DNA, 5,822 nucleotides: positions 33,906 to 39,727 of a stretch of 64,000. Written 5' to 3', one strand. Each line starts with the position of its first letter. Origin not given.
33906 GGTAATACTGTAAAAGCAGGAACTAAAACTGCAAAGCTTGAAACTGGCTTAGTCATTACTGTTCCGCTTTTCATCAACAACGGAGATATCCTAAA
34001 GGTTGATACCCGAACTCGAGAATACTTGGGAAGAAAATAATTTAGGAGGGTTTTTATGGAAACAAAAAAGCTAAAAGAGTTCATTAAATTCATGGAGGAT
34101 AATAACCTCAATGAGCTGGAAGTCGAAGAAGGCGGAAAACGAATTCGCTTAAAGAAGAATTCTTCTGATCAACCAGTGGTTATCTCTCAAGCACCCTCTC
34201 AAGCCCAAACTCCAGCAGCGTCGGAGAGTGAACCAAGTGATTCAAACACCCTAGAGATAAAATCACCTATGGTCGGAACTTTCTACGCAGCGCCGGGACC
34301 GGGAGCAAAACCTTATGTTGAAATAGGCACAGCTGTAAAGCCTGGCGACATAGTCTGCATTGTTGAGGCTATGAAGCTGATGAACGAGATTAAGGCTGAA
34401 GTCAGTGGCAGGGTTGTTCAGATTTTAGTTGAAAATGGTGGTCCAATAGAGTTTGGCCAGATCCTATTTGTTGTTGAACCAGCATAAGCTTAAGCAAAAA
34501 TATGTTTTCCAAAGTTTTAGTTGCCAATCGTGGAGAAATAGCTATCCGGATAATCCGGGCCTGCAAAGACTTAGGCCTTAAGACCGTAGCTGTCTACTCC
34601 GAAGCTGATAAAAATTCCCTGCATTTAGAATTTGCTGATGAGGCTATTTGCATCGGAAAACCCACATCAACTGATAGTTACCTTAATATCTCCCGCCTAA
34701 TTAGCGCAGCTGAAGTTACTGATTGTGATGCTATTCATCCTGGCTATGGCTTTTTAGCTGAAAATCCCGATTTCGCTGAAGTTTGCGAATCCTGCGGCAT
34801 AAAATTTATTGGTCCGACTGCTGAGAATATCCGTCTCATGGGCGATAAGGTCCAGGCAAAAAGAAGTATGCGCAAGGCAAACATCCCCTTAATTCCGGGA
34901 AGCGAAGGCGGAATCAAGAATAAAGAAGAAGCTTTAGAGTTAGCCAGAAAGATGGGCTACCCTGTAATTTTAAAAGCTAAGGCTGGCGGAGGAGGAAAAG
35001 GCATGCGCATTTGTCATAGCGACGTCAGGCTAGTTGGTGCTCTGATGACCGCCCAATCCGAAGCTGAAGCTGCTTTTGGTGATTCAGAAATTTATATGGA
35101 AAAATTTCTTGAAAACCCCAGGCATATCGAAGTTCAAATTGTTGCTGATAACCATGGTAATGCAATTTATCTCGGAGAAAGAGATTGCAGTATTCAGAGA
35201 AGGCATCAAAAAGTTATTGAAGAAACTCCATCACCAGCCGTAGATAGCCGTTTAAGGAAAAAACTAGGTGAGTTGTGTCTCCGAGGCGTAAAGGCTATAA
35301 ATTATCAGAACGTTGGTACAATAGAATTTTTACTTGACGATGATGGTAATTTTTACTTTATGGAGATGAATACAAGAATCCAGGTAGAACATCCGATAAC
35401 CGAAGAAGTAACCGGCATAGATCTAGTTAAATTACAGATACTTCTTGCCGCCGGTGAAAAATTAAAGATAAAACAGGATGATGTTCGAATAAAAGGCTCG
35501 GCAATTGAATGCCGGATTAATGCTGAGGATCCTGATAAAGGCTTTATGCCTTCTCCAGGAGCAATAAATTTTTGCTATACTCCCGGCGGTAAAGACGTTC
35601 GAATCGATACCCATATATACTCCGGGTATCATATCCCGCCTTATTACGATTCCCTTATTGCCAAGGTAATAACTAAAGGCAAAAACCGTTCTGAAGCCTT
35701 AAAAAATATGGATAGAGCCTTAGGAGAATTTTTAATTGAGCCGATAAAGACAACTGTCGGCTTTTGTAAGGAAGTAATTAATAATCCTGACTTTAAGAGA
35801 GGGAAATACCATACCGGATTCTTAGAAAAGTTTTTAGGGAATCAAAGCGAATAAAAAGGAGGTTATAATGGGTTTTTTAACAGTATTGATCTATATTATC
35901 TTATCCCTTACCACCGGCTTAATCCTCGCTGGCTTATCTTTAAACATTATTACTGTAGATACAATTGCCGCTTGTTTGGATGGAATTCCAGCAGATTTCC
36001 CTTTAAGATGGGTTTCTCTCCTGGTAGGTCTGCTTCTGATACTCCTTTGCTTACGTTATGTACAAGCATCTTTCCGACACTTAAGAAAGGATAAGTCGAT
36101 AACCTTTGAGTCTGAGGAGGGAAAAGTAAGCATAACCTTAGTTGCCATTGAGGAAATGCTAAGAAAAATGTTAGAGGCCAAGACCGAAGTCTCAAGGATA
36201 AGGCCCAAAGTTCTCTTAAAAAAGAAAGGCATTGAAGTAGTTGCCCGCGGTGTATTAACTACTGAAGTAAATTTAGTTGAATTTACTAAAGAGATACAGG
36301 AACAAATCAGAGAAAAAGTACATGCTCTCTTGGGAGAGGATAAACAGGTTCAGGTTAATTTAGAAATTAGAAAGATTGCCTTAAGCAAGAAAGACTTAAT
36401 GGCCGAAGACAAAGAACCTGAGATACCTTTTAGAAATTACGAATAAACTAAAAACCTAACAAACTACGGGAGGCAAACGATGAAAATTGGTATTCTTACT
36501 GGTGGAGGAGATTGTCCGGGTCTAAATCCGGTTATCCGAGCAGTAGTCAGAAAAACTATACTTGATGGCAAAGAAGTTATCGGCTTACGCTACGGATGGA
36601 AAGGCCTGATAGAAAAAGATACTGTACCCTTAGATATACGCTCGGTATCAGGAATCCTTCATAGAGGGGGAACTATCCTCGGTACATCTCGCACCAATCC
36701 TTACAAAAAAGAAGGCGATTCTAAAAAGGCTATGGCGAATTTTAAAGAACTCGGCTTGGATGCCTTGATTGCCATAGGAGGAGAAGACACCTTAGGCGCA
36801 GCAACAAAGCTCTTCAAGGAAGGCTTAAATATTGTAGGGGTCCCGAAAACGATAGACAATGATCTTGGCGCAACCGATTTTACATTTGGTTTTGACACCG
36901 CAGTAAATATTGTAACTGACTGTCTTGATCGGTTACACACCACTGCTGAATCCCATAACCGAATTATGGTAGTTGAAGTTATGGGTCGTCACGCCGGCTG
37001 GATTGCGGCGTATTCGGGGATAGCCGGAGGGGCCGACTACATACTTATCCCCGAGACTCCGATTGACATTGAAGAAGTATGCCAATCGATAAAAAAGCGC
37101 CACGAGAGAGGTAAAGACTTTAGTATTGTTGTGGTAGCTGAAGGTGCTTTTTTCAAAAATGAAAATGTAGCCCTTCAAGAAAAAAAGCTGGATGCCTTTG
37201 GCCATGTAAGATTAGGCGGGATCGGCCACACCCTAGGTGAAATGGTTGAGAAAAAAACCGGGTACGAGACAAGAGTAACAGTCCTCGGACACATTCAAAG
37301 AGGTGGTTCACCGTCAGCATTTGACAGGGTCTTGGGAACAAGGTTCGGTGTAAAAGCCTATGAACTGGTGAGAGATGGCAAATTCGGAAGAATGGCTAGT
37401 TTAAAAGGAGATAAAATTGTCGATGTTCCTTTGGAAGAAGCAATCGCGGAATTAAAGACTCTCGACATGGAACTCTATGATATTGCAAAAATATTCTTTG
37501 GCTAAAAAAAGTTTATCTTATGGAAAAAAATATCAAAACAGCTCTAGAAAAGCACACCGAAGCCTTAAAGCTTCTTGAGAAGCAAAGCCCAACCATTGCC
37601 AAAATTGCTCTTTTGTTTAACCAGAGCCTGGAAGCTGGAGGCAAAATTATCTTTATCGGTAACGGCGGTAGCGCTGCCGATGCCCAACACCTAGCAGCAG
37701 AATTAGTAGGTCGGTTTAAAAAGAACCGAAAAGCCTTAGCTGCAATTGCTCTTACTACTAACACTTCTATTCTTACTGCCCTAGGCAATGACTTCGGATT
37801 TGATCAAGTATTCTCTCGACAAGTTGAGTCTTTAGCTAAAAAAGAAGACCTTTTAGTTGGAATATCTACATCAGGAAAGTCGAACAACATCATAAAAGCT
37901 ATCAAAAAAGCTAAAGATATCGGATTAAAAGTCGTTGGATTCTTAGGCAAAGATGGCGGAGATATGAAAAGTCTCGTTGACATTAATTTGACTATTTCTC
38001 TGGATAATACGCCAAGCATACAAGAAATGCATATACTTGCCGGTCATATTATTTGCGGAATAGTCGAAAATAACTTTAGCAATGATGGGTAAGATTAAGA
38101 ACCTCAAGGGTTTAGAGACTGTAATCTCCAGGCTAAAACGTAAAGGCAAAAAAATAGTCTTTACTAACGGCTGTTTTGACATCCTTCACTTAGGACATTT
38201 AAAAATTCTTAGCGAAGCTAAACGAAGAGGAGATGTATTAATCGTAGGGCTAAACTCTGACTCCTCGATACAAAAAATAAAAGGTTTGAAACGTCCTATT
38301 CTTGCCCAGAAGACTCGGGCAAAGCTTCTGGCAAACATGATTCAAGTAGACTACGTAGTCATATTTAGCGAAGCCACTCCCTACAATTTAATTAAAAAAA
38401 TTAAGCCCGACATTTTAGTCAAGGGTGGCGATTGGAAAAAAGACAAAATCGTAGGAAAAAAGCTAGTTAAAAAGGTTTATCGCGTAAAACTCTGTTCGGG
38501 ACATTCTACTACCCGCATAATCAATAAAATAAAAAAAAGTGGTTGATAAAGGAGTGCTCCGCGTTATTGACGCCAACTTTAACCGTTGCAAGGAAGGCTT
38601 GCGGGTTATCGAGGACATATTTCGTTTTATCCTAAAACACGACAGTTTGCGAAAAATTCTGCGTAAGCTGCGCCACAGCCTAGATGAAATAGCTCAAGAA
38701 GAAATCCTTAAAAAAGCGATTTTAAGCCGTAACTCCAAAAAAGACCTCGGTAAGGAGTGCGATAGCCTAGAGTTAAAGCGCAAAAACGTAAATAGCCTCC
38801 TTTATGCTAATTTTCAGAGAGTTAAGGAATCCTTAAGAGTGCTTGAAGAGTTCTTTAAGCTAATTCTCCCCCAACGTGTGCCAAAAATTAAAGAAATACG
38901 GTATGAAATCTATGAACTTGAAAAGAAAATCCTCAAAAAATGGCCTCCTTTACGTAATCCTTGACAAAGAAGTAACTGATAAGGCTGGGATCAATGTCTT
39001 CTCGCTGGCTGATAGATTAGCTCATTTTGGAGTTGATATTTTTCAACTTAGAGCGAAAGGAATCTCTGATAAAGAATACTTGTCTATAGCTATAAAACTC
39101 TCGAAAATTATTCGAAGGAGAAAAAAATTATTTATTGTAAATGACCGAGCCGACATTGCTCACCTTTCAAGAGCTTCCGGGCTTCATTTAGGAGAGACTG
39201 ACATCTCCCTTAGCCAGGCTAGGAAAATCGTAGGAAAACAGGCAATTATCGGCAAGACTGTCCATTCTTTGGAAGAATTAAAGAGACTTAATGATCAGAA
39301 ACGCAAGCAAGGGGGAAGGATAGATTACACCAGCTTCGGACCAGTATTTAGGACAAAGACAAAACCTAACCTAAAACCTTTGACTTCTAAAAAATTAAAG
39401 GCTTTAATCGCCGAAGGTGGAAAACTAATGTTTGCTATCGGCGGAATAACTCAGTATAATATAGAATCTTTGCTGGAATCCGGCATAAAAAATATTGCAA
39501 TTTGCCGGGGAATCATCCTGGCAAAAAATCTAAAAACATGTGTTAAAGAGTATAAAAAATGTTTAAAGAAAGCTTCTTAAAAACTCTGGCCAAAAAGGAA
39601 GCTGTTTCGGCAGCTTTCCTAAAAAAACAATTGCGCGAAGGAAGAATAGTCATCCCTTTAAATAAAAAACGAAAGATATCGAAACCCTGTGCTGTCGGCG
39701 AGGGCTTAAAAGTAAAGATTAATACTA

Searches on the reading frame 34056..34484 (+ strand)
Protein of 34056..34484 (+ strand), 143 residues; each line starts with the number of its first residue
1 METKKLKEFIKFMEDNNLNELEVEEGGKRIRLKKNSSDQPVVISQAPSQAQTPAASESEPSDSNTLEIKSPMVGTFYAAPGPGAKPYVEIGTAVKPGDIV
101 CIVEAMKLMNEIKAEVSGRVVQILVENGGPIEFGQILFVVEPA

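Call 91: search_protein_families(library=pfam, proteins=[window:34056-34484:+], max_evalue=0.0001)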
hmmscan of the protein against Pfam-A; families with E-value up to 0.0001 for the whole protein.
window:34056-34484:+ (143 aa): 2 families
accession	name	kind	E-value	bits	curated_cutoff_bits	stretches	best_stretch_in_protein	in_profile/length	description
PF00364.28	Biotin_lipoyl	-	7.6e-22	77.4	22.1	1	67-139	2-72/73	Biotin-requiring enzyme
PF13533.13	Biotin_lipoyl_2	-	4.5e-05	23.6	29.8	0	112-140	3-31/32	Biotin-lipoyl like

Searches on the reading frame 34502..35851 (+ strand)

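Call 24: search_protein_families(library=pfam, proteins=[window:34502-35851:+], max_evalue=0.001)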
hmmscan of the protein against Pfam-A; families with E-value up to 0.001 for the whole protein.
window:34502-35851:+ (450 aa): 5 families
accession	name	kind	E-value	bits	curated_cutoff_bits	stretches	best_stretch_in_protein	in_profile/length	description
PF02786.22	CPSase_L_D2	-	2.3e-78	263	19.8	1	115-323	1-210/211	Carbamoyl-phosphate synthase L chain, ATP binding domain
PF00289.28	Biotin_carb_N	-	1.7e-46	157.6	25.5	1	1-110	1-110/110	Biotin carboxylase, N-terminal domain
PF02785.25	Biotin_carb_C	-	5.5e-40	136.3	32.4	1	336-442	1-107/108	Biotin carboxylase C-terminal domain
PF07478.18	Dala_Dala_lig_C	-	5.6e-10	39.5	24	1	141-291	25-174/204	D-ala D-ala ligase C-terminus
PF02222.28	ATP-grasp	-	2e-08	34.5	27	1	138-292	16-162/179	ATP-grasp domain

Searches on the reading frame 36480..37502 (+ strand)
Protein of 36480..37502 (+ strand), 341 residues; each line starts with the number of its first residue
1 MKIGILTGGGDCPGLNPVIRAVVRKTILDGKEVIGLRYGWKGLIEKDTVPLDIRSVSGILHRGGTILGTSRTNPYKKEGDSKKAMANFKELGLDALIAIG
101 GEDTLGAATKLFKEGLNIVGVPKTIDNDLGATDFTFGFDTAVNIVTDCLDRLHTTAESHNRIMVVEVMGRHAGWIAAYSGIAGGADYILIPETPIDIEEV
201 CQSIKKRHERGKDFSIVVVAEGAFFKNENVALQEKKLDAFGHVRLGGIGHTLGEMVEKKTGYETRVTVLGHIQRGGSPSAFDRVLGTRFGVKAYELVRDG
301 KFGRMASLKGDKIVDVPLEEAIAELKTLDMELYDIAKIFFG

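Call 21: search_protein_families(library=pfam, proteins=[window:36480-37502:+], max_evalue=0.001)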
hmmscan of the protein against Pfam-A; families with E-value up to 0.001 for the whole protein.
window:36480-37502:+ (341 aa): 1 family
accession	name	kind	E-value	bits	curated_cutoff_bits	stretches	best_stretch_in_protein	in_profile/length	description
PF00365.25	PFK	-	1e-116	389.6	30.9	1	2-296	1-276/277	Phosphofructokinase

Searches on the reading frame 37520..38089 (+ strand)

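Call 91: search_protein_families(library=pfam, proteins=[window:37520-38089:+], max_evalue=0.0001)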
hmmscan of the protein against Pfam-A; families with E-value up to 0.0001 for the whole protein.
window:37520-38089:+ (190 aa): 2 families
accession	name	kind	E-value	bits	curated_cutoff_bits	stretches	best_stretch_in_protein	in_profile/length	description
PF13580.11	SIS_2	-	3.1e-29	102.2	27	1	17-142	12-137/138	SIS domain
PF01380.27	SIS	-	1.6e-07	31.6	25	1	102-164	47-109/131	SIS domain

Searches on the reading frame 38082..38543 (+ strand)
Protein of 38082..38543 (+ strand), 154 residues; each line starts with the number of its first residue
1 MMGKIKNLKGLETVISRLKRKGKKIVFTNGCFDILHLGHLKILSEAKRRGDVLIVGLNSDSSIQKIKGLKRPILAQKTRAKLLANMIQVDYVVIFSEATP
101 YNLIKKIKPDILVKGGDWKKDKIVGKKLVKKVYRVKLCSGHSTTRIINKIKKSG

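Call 91: search_protein_families(library=pfam, proteins=[window:38082-38543:+], max_evalue=0.0001)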
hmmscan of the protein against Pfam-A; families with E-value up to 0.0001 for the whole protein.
window:38082-38543:+ (154 aa): 1 family
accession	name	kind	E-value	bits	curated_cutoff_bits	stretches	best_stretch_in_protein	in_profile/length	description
PF01467.32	CTP_transf_like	-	1.2e-21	77.7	21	1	27-147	1-131/133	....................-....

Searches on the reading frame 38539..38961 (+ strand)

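Call 91: search_protein_families(library=pfam, proteins=[window:38539-38961:+], max_evalue=0.0001)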
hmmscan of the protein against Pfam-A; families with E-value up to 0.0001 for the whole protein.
window:38539-38961:+ (141 aa): 1 family
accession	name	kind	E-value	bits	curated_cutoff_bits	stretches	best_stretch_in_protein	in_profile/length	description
PF17792.6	ThiD2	-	4.9e-38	130.8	23.5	1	8-130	1-124/124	ThiD2 family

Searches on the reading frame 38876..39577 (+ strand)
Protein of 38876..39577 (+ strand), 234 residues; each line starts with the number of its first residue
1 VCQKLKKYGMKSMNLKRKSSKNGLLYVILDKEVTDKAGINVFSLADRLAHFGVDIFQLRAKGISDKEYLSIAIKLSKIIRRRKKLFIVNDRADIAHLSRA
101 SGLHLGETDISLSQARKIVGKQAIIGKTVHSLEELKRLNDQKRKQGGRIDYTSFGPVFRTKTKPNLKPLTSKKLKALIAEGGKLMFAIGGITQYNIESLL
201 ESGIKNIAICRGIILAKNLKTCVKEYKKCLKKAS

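Call 91: search_protein_families(library=pfam, proteins=[window:38876-39577:+], max_evalue=0.0001)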
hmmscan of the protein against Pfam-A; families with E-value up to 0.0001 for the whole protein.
window:38876-39577:+ (234 aa): 1 family
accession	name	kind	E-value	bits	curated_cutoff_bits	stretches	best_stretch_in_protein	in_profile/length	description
PF02581.23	TMP-TENI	-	8.9e-46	156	27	1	25-213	1-180/180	Thiamine monophosphate synthase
